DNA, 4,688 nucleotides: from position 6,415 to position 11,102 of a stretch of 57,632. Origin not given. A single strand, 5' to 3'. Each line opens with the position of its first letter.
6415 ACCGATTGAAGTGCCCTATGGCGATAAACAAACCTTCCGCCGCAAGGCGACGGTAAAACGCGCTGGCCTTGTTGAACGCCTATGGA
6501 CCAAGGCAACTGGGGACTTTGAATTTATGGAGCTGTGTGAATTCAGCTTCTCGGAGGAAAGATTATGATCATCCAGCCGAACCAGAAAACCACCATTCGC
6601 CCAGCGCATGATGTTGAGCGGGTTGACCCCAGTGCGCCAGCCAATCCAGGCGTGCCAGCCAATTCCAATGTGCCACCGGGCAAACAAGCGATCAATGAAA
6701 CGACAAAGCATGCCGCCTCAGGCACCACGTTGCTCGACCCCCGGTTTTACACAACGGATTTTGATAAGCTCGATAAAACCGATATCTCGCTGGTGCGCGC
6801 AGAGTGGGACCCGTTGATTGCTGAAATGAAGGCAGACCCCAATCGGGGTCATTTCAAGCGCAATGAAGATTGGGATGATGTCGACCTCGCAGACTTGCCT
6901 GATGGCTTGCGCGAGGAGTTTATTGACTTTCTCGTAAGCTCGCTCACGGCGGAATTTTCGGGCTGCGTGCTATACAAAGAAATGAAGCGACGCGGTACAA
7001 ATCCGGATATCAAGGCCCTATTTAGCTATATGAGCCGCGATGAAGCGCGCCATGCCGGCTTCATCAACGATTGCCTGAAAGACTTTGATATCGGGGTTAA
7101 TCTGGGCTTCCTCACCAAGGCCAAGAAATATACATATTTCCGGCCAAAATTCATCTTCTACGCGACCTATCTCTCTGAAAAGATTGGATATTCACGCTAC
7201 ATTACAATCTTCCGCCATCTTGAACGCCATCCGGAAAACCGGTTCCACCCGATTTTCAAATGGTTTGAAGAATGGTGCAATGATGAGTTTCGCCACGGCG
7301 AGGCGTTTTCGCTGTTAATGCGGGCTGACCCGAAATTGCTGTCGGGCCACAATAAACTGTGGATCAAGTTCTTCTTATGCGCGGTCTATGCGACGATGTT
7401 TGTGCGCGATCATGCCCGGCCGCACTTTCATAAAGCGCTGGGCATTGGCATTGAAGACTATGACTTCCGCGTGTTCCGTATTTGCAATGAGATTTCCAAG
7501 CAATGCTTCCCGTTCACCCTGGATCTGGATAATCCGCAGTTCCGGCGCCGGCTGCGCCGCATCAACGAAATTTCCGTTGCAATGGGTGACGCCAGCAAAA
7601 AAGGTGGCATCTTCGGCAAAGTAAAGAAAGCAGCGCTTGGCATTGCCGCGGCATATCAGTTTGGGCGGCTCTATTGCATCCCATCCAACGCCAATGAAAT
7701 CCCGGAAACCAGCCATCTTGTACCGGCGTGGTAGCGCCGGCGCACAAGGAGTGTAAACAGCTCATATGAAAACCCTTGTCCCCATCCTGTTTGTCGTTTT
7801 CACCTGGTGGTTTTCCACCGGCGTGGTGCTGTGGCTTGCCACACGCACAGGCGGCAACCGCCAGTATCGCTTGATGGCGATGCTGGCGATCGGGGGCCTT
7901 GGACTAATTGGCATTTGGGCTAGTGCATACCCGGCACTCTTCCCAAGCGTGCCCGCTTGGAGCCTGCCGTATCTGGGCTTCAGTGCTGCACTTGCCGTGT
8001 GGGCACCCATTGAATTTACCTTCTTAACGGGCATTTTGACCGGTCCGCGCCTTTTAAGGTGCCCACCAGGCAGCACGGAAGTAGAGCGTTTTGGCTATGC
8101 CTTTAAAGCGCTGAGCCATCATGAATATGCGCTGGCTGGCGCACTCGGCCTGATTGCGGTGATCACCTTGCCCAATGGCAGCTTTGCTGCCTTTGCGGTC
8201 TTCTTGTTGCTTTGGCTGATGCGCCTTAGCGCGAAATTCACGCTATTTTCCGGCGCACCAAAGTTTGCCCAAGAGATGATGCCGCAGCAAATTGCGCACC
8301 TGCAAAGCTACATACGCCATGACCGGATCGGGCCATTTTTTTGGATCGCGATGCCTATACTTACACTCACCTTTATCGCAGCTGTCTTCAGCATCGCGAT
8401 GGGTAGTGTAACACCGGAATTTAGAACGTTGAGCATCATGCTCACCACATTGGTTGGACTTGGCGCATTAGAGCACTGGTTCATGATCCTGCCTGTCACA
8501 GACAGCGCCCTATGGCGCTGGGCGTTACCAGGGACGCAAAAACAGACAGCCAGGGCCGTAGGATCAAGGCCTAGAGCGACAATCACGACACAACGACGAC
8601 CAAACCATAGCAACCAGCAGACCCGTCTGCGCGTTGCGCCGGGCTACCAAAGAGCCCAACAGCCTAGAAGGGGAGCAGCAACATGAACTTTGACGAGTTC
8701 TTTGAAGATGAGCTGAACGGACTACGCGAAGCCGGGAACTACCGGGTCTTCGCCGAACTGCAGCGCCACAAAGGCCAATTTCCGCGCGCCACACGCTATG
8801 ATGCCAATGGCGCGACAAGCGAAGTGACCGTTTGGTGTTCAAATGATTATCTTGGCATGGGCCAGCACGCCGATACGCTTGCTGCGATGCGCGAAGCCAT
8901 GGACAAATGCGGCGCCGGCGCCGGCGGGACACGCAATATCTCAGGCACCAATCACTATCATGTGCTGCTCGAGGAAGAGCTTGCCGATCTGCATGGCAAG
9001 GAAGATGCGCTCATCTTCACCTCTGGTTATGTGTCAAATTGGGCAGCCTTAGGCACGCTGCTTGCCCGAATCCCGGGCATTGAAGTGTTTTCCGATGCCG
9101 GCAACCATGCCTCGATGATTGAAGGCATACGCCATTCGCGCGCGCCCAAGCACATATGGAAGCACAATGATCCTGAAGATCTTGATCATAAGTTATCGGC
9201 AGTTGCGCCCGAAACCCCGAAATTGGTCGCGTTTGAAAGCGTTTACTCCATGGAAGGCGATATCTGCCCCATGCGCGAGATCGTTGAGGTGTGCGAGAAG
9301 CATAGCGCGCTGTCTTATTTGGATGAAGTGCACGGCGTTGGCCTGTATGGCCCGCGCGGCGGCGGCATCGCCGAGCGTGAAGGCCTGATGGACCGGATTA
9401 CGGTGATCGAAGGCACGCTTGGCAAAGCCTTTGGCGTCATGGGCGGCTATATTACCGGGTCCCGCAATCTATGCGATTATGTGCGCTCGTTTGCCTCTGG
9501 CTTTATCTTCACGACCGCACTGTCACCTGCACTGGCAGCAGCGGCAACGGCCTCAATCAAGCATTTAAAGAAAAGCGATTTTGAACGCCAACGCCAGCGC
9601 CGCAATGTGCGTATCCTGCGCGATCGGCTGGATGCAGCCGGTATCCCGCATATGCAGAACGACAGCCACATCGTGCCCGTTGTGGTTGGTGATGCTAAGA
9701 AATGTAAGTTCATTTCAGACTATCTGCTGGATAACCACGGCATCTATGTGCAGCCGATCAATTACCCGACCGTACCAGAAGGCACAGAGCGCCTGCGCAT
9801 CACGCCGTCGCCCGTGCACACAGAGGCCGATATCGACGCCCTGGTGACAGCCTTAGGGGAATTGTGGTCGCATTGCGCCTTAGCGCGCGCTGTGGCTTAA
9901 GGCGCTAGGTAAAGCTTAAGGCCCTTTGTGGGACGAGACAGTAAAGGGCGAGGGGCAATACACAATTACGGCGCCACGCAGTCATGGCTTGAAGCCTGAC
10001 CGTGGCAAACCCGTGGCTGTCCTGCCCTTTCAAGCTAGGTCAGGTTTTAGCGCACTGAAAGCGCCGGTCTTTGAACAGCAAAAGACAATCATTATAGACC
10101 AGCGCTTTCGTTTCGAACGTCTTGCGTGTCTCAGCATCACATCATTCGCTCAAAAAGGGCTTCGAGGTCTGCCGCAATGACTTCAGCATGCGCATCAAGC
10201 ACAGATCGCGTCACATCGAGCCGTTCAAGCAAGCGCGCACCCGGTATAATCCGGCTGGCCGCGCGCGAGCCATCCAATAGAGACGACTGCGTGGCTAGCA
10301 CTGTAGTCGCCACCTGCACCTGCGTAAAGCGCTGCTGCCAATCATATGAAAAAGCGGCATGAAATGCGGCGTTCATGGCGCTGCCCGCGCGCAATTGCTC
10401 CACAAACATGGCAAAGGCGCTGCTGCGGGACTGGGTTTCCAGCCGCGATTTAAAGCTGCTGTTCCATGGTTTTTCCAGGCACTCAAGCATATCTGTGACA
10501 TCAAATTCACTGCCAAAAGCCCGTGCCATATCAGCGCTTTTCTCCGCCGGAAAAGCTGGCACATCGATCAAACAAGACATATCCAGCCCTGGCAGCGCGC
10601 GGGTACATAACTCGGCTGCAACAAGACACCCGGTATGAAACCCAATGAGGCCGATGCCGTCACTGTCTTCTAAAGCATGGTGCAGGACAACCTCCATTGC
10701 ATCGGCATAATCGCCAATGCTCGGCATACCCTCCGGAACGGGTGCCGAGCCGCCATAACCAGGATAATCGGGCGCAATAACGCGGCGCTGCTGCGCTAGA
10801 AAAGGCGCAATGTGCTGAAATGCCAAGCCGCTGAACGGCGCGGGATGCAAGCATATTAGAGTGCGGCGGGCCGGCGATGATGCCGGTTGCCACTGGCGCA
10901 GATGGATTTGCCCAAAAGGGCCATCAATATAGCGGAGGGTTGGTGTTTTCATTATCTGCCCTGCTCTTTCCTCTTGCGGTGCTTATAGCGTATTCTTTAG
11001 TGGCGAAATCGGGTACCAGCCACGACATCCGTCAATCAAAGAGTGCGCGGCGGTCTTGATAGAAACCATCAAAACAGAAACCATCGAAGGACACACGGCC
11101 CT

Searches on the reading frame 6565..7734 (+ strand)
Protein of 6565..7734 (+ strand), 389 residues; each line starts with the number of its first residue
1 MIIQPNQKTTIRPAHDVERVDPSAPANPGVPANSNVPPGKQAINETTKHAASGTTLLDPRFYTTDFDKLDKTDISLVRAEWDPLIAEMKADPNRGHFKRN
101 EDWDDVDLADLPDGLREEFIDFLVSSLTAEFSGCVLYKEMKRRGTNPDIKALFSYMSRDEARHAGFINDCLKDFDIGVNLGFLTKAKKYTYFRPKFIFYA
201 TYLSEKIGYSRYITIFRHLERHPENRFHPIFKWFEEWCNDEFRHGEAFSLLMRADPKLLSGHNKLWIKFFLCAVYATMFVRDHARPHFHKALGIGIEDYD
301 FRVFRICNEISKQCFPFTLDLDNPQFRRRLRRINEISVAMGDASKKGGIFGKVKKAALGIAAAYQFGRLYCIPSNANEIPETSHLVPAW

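Call 47: search_protein_families(library=pfam, proteins=[window:6565-7734:+], max_evalue=0.00001)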
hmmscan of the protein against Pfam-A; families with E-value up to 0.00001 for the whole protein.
window:6565-7734:+ (389 aa): 1 family
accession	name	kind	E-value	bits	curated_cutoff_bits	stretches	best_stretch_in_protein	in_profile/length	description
PF02915.23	Rubrerythrin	-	1.3e-36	126.4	22.8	1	121-251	1-136/137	Rubrerythrin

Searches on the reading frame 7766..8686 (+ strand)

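Call 47: search_protein_families(library=pfam, proteins=[window:7766-8686:+], max_evalue=0.00001)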
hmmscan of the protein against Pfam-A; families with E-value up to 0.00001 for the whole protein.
window:7766-8686:+ (306 aa): 1 family
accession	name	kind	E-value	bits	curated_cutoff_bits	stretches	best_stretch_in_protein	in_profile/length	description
PF12291.15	DUF3623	-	2.7e-61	207.5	27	1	2-260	3-255/256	Protein of unknown function (DUF3623)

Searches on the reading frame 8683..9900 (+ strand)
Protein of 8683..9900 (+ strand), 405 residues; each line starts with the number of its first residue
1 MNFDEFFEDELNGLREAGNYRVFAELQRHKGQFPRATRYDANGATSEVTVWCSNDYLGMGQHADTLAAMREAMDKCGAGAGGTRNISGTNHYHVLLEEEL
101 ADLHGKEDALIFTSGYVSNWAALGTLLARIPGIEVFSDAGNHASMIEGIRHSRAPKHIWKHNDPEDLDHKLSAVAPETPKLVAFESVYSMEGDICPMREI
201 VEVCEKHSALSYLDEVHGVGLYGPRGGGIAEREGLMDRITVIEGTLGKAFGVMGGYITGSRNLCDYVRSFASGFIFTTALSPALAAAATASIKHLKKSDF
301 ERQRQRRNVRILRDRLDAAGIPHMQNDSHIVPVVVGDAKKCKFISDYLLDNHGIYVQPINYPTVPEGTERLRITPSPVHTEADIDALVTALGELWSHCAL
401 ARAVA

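Call 47: search_protein_families(library=pfam, proteins=[window:8683-9900:+], max_evalue=0.00001)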
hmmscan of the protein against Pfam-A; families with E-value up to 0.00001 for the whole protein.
window:8683-9900:+ (405 aa): 1 family
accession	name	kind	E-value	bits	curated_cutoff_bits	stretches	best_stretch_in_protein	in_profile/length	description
PF00155.27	Aminotran_1_2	-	2.4e-75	254.4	19.7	1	47-391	2-361/361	Aminotransferase class I and II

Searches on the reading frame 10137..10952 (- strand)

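Call 47: search_protein_families(library=pfam, proteins=[window:10137-10952:-], max_evalue=0.00001)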
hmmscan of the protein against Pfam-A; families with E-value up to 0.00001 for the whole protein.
window:10137-10952:- (271 aa): 2 families
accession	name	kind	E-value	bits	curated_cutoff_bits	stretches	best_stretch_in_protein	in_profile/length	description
PF12697.13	Abhydrolase_6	-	4.5e-09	37.7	26.3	1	32-224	1-177/217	Alpha/beta hydrolase family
PF00561.26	Abhydrolase_1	-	6.1e-06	26.5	25.8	1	31-119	2-90/245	alpha/beta hydrolase fold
